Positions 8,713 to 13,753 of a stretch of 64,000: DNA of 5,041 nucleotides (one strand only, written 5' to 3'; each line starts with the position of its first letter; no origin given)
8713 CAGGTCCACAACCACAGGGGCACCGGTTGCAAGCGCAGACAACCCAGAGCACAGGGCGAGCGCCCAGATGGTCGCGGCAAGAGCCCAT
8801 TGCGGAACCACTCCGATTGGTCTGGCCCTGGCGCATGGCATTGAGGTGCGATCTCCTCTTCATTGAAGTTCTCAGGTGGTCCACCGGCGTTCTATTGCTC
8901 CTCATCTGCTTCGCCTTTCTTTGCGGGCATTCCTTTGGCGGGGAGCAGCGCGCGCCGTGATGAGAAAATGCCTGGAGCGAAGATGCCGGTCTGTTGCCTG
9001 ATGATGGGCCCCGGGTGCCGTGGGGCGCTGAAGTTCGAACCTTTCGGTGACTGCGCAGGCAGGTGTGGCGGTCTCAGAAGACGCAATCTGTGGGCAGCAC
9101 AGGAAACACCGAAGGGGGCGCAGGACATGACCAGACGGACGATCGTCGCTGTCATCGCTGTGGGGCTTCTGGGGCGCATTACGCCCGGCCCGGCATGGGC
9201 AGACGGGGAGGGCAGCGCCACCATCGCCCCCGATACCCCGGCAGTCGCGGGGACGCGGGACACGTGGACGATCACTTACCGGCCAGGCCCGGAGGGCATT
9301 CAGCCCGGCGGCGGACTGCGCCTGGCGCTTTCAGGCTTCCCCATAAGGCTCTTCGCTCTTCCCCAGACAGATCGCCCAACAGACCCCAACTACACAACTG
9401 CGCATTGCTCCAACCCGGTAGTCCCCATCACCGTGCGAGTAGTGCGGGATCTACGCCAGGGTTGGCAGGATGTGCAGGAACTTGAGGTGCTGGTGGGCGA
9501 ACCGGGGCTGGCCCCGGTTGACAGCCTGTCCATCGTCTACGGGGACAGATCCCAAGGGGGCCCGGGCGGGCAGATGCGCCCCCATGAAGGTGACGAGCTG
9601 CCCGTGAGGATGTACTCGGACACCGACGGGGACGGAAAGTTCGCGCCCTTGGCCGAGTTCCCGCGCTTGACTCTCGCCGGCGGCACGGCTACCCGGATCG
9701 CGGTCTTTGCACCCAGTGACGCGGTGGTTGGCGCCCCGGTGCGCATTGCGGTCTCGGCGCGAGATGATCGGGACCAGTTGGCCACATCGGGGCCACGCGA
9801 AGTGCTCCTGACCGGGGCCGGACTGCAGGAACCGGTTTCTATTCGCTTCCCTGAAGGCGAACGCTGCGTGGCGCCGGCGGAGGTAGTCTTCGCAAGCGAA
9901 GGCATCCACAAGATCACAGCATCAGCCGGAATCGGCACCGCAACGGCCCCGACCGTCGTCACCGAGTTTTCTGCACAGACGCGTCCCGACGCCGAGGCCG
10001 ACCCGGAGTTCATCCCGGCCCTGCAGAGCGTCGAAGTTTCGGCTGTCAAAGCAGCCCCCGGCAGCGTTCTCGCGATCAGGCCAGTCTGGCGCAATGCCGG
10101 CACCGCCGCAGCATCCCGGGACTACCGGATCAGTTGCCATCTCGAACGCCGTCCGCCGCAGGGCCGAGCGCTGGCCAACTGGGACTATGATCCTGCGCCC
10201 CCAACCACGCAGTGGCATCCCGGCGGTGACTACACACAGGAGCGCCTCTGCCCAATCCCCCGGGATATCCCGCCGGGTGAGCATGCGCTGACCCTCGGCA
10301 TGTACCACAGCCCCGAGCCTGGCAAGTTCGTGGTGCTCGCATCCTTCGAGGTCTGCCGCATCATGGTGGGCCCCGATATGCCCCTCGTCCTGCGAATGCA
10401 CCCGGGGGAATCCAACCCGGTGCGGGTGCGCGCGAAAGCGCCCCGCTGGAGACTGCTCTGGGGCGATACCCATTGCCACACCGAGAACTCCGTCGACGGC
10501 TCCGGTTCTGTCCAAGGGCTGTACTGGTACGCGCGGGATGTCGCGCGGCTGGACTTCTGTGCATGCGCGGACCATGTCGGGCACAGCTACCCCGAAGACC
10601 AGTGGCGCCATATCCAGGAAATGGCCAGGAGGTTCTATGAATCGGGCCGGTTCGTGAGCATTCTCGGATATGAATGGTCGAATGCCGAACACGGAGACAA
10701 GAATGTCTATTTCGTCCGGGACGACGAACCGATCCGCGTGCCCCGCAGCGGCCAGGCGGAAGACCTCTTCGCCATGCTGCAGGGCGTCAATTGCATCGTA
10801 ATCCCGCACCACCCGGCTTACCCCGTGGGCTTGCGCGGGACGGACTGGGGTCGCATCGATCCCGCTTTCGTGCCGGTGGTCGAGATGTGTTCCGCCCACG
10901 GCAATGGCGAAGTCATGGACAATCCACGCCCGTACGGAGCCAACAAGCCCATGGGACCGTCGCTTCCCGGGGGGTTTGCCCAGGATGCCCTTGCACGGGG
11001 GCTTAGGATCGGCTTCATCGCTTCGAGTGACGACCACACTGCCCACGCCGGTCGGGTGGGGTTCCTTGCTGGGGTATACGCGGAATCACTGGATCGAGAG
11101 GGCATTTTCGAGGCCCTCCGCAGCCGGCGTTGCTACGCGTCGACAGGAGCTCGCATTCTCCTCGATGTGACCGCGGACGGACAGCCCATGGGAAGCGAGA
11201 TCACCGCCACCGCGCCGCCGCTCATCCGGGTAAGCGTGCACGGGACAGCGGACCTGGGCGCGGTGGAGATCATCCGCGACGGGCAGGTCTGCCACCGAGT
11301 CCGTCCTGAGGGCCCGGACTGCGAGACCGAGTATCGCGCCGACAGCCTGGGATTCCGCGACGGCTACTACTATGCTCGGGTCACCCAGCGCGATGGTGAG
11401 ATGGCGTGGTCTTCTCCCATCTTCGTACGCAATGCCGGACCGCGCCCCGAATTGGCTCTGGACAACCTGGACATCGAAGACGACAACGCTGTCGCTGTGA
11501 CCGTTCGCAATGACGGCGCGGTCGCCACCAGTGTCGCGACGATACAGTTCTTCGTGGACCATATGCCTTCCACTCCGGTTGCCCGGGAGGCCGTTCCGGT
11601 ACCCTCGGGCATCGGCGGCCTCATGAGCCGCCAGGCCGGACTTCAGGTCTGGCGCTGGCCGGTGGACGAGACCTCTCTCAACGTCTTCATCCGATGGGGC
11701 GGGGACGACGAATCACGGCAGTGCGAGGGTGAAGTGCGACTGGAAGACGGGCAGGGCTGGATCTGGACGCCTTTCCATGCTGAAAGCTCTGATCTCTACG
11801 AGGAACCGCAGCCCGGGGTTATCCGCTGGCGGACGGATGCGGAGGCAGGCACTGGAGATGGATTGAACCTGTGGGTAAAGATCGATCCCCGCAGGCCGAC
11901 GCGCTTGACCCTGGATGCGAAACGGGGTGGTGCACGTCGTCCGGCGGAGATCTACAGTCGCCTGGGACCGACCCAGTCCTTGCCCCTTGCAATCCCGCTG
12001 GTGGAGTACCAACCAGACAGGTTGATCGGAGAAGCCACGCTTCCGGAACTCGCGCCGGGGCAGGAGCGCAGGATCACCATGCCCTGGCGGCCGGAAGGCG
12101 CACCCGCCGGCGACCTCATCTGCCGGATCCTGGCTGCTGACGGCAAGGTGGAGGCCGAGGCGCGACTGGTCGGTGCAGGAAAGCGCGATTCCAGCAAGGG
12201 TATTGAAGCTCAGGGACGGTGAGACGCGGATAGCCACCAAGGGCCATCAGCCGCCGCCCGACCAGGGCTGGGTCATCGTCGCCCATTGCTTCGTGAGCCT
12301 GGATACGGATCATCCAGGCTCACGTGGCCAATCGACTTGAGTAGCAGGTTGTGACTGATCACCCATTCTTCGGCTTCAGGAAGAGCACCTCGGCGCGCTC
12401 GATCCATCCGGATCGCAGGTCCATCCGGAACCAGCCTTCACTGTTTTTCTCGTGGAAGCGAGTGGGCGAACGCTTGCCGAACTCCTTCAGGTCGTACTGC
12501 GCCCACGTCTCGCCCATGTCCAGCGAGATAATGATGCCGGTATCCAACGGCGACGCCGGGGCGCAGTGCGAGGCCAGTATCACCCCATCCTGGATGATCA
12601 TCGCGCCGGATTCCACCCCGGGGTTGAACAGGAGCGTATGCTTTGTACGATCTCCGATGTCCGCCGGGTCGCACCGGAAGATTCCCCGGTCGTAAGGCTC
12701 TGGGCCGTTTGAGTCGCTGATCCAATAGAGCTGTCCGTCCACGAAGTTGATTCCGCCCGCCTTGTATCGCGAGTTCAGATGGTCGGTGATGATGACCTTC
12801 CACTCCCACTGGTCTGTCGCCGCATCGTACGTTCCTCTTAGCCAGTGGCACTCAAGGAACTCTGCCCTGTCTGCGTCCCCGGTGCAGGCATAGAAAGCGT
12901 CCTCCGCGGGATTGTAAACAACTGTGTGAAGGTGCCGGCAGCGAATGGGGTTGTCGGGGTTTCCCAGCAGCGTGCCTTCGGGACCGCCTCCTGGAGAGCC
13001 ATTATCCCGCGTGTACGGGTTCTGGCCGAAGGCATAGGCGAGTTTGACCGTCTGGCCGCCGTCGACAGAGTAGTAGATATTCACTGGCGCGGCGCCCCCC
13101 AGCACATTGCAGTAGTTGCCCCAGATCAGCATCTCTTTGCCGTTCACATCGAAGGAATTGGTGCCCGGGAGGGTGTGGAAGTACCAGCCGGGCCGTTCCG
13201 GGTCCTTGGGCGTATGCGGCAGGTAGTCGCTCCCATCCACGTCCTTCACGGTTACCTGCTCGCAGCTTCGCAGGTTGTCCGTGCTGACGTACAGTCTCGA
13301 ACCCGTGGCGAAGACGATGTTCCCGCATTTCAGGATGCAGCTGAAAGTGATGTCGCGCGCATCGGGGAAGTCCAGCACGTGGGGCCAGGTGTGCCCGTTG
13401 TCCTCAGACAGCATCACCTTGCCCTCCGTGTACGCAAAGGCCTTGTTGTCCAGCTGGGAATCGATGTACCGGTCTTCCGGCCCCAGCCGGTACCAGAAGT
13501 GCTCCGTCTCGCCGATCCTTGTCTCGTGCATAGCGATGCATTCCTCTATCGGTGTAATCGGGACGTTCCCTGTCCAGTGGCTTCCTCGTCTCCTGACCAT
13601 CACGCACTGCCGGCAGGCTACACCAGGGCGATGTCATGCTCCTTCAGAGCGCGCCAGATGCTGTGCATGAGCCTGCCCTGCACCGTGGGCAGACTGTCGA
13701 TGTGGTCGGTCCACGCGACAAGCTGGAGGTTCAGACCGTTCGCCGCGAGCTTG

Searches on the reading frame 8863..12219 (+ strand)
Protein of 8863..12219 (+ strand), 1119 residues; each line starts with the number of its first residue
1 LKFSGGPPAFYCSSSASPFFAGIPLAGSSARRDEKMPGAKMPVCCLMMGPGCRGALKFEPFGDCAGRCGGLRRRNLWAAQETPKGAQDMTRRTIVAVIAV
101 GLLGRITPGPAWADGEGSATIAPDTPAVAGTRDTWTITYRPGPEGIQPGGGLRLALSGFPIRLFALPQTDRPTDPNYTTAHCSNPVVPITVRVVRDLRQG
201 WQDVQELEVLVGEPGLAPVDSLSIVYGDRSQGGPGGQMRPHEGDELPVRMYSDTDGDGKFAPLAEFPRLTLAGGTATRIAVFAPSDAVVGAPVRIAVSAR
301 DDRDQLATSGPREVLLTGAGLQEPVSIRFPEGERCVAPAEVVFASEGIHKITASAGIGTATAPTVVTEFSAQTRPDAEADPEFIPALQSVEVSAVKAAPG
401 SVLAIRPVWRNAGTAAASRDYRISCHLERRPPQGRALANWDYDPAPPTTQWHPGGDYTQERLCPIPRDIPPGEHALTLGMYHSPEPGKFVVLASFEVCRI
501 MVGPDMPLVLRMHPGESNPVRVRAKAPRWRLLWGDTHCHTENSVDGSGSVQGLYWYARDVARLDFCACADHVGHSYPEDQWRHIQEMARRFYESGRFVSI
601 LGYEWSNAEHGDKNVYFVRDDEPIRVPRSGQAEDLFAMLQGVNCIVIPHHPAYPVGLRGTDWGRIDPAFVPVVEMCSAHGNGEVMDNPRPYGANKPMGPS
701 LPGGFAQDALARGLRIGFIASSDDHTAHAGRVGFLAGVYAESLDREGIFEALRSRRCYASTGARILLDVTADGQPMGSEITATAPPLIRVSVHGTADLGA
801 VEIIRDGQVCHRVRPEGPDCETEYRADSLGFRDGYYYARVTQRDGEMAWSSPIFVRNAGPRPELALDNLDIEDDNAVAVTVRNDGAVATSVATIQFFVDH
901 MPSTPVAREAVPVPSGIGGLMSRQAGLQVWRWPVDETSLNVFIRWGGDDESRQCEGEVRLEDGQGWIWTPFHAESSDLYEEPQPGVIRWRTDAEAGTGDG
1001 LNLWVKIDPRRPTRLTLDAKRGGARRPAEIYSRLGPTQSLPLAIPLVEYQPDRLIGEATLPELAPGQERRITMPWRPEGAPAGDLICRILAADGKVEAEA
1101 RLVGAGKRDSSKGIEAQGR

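Call 16: search_protein_families(library=pfam, proteins=[window:8863-12219:+], max_evalue=0.00001)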
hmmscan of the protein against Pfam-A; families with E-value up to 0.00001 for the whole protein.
window:8863-12219:+ (1119 aa): 1 family
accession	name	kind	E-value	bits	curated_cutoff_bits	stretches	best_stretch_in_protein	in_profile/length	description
PF12228.14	DUF3604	-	4.5e-16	58.9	20.4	0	573-651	129-222/591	Protein of unknown function (DUF3604)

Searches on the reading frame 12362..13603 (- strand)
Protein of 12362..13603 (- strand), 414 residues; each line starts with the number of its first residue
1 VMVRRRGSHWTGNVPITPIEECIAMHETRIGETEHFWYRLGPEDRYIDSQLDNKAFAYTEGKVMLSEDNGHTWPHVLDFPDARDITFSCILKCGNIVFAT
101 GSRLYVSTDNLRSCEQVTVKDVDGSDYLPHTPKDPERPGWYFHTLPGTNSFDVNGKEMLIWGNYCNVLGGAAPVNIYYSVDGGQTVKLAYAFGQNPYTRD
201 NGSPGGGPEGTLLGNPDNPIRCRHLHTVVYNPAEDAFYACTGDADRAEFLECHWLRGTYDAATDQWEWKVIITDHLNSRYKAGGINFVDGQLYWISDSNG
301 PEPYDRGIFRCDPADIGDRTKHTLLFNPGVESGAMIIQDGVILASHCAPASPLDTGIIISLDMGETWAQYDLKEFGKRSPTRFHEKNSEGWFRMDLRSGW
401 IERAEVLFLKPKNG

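Call 16: search_protein_families(library=pfam, proteins=[window:12362-13603:-], max_evalue=0.00001)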
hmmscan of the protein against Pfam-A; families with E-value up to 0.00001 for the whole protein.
window:12362-13603:- (414 aa): 1 family
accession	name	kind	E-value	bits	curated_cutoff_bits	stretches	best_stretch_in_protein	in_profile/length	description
PF15902.12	Sortilin-Vps10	-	5.7e-06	25.8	33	0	62-188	2-111/446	Sortilin, neurotensin receptor 3,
